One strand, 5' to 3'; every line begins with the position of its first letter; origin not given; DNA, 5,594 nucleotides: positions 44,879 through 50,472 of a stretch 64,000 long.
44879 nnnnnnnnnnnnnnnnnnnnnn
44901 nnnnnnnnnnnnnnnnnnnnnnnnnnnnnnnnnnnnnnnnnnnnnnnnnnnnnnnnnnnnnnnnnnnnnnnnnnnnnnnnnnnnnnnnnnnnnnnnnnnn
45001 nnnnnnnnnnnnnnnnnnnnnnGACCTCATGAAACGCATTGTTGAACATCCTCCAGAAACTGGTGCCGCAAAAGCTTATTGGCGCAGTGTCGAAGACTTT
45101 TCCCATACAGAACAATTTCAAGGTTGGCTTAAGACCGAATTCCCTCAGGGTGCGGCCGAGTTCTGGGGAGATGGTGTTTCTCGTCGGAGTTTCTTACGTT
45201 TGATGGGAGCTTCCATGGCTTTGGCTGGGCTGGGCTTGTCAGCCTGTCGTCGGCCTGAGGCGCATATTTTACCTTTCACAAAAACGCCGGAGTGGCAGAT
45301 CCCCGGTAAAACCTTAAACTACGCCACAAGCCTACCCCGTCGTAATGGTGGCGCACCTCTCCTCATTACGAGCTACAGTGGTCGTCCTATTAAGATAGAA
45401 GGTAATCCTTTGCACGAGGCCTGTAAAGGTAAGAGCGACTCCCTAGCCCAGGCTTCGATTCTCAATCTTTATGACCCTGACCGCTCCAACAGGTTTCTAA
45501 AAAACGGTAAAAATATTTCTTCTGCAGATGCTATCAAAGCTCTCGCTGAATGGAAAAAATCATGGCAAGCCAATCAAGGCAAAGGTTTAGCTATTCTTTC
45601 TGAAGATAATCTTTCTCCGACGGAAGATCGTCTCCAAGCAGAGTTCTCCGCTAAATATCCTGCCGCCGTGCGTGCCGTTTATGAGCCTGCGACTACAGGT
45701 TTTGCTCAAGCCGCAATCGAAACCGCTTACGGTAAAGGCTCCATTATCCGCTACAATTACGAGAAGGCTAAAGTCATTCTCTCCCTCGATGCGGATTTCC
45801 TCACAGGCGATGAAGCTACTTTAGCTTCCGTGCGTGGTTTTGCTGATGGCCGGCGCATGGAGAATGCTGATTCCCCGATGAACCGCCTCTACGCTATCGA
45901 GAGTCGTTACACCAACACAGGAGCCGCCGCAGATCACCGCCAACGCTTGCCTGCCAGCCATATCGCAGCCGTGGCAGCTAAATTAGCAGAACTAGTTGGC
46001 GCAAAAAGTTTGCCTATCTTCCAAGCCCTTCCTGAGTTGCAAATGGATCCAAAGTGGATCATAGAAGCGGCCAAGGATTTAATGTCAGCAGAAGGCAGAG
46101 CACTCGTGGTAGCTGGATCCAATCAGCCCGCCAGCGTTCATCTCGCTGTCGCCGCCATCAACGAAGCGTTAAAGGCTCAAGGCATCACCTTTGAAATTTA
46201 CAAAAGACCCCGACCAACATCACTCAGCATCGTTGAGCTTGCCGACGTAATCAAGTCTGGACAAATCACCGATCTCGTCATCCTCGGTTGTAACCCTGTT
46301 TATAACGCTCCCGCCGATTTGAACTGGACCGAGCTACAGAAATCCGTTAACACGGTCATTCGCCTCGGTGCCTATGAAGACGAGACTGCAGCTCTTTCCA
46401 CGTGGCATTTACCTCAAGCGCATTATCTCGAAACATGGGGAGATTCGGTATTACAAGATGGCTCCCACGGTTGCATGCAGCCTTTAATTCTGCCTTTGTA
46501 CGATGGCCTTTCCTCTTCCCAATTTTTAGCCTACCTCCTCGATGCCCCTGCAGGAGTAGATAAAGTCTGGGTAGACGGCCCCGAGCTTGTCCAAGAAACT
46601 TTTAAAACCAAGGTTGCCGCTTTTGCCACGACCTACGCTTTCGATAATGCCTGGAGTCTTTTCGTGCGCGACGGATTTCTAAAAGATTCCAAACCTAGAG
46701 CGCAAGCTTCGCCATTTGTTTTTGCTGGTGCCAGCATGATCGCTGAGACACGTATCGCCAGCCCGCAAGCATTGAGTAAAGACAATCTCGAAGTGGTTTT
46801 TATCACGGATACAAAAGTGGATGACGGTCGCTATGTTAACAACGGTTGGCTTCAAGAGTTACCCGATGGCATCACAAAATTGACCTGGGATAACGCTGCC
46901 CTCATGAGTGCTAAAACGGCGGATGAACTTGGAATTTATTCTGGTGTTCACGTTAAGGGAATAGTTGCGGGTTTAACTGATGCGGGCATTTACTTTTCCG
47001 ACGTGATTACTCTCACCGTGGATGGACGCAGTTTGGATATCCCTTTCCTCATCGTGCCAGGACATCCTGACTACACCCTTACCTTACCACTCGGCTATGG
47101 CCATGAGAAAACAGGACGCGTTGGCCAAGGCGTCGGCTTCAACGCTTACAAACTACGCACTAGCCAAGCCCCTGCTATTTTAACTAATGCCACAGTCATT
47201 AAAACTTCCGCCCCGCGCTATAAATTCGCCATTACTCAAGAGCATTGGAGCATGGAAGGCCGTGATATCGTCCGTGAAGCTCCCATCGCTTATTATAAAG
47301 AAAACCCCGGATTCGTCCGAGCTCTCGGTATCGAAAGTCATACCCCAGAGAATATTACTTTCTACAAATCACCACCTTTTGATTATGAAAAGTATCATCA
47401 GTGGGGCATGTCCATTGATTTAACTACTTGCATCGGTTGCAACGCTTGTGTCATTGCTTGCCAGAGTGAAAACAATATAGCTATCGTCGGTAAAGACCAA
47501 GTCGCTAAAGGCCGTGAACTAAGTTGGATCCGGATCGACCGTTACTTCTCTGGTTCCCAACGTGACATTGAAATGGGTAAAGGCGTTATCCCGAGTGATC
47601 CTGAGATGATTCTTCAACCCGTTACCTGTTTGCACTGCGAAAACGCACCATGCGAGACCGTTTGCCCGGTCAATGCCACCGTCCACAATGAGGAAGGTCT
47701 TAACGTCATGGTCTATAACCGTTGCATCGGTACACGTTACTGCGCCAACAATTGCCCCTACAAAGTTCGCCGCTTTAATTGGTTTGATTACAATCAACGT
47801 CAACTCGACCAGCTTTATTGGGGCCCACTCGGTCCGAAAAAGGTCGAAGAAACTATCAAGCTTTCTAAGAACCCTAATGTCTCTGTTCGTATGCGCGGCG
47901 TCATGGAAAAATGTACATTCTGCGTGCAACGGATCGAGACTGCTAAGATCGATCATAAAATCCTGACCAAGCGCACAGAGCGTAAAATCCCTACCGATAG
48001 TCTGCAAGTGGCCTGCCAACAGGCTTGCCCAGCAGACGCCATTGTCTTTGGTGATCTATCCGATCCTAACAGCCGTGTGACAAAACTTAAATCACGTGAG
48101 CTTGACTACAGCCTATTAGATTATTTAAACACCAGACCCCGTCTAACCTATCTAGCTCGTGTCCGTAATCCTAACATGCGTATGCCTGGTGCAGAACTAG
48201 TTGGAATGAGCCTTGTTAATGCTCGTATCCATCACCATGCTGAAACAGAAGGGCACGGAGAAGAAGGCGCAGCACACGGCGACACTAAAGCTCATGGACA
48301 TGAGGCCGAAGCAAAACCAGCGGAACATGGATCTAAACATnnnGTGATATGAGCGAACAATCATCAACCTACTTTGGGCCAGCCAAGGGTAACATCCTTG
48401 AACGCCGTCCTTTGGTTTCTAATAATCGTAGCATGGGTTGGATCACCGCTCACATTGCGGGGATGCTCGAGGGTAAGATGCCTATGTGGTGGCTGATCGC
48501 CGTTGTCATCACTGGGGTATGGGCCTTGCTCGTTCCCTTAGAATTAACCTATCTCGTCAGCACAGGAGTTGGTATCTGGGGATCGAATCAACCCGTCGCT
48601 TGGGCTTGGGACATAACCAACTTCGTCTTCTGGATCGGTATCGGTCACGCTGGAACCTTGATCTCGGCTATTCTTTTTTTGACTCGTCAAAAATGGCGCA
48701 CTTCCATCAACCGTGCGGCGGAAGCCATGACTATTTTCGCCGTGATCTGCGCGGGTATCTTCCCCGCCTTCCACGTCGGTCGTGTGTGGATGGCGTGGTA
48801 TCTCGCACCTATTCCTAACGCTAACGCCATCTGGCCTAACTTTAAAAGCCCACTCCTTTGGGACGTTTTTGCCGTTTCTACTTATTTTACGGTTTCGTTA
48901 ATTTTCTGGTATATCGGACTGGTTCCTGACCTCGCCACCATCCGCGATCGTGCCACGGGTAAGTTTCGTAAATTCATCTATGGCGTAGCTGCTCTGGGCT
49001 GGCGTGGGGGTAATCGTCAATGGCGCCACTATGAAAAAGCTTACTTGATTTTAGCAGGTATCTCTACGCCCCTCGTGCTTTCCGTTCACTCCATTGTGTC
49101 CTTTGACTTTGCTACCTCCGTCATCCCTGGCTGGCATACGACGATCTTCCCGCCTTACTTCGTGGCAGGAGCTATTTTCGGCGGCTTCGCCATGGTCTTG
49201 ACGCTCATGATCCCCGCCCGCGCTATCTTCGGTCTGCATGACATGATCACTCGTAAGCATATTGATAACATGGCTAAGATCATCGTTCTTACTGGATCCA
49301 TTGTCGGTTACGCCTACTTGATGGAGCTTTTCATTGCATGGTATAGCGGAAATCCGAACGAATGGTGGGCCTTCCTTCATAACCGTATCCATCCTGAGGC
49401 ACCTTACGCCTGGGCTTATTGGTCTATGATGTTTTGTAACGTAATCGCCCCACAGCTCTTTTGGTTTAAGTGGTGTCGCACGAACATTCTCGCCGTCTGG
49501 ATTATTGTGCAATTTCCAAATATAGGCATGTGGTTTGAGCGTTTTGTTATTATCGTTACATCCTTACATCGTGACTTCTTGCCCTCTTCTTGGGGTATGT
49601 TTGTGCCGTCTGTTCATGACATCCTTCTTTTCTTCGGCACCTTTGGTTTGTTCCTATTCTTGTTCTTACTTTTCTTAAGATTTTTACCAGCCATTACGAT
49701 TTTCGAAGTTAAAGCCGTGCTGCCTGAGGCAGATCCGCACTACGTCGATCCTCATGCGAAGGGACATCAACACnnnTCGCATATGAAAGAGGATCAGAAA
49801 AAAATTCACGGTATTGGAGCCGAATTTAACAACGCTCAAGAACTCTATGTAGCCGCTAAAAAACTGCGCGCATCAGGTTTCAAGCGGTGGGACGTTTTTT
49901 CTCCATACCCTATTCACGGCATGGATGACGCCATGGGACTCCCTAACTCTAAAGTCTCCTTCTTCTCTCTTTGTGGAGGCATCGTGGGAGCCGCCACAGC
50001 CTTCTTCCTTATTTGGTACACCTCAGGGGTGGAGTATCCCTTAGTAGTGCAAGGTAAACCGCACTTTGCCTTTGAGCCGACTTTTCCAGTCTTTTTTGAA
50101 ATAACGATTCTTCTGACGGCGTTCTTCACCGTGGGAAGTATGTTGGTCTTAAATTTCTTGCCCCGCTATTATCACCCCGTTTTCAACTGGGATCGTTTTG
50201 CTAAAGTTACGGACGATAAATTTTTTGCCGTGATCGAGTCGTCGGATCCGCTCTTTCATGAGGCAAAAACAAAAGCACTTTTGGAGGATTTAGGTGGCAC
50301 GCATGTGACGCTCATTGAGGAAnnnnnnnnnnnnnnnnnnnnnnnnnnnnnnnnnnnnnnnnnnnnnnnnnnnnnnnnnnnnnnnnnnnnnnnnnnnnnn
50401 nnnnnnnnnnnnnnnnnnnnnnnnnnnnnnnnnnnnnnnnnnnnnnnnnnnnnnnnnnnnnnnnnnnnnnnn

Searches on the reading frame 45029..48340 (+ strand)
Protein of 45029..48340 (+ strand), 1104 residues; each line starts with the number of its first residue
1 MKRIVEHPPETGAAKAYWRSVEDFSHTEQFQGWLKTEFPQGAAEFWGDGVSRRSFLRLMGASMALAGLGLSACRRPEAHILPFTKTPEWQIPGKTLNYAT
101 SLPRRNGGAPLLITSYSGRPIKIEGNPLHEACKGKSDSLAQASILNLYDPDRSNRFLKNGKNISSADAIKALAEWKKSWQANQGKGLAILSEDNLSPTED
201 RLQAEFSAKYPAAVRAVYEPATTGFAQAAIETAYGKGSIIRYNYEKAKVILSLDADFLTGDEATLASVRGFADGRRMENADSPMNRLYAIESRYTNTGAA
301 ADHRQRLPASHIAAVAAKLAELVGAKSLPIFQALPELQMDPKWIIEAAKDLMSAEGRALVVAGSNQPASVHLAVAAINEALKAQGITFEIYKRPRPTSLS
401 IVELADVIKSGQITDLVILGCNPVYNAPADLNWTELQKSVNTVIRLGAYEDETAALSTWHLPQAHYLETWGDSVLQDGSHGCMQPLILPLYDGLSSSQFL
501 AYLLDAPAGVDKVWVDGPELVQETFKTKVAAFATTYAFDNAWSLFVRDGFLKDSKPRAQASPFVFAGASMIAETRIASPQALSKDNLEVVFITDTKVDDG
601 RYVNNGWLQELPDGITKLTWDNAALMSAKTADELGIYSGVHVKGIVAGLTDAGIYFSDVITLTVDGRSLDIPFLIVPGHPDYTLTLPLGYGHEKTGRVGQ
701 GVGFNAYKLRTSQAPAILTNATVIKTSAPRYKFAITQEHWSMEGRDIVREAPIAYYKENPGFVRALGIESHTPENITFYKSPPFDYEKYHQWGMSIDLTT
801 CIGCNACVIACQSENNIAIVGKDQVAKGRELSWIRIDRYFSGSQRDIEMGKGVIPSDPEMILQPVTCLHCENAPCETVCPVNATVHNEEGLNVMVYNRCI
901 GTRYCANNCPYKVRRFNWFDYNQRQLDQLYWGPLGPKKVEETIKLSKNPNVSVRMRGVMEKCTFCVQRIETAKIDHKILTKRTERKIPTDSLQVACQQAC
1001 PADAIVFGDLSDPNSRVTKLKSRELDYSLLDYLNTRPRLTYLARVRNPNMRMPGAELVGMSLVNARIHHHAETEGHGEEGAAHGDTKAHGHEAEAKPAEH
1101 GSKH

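Call 43: search_protein_families(library=pfam, proteins=[window:45029-48340:+], max_evalue=0.001)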
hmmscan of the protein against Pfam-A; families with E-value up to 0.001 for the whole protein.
window:45029-48340:+ (1104 aa): 8 families
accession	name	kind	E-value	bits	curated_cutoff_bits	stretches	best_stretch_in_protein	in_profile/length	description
PF12838.12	Fer4_7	-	2.4e-15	57.2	27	2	800-883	1-52/52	4Fe-4S dicluster domain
PF13247.11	Fer4_11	-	3.3e-10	40.5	26.2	1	860-918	3-63/100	4Fe-4S dicluster domain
PF13237.11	Fer4_10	-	3.9e-09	36.8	25.5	1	860-910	2-53/53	4Fe-4S dicluster domain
PF13183.11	Fer4_8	-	9.2e-07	29.8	27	0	798-882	2-67/68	4Fe-4S dicluster domain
PF25160.1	LdpA_Fe-S-bd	-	0.00018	21.7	27.6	0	873-912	7-41/49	LdpA Fe-S cluster-binding domain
PF12837.12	Fer4_6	-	0.00022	21.5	25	0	795-811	3-19/24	4Fe-4S binding domain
PF13187.11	Fer4_9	-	0.00064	20.1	27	0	801-883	2-51/52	4Fe-4S dicluster domain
PF12797.12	Fer4_2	-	0.00068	19.9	24.5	1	792-811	1-20/22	4Fe-4S binding domain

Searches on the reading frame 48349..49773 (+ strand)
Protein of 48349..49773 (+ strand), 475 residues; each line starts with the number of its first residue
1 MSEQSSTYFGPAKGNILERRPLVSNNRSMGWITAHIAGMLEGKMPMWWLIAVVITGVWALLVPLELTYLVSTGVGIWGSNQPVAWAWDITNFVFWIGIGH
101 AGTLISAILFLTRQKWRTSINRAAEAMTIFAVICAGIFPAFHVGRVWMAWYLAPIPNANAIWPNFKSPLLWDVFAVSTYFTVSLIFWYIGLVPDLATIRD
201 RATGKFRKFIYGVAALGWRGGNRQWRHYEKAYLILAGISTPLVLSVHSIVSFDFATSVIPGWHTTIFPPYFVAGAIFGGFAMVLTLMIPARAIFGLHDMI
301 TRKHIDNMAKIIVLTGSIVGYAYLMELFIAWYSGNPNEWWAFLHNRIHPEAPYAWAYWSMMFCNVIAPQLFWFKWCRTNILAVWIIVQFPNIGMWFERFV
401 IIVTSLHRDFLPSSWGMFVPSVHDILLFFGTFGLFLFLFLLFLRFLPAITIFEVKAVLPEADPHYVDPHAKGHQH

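Call 43: search_protein_families(library=pfam, proteins=[window:48349-49773:+], max_evalue=0.001)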
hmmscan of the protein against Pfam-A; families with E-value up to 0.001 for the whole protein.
window:48349-49773:+ (475 aa): 1 family
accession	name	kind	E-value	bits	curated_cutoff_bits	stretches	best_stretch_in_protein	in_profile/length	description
PF03916.19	NrfD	-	1.7e-18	67.7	25.8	1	79-406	5-309/313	Polysulphide reductase, NrfD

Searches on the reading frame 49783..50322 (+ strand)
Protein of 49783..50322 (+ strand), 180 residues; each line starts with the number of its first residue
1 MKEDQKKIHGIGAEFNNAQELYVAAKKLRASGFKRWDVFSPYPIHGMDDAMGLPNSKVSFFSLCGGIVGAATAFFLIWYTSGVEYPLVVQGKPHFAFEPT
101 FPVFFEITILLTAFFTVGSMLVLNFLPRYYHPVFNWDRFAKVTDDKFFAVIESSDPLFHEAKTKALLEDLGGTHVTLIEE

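Call 43: search_protein_families(library=pfam, proteins=[window:49783-50322:+], max_evalue=0.001)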
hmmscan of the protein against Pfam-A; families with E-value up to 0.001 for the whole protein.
window:49783-50322:+ (180 aa): 1 family
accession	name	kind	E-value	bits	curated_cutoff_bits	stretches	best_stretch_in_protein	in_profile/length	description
PF11821.13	ActD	-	6e-60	202.2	25.7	1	10-176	2-169/170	Alternative complex III, ActD subunit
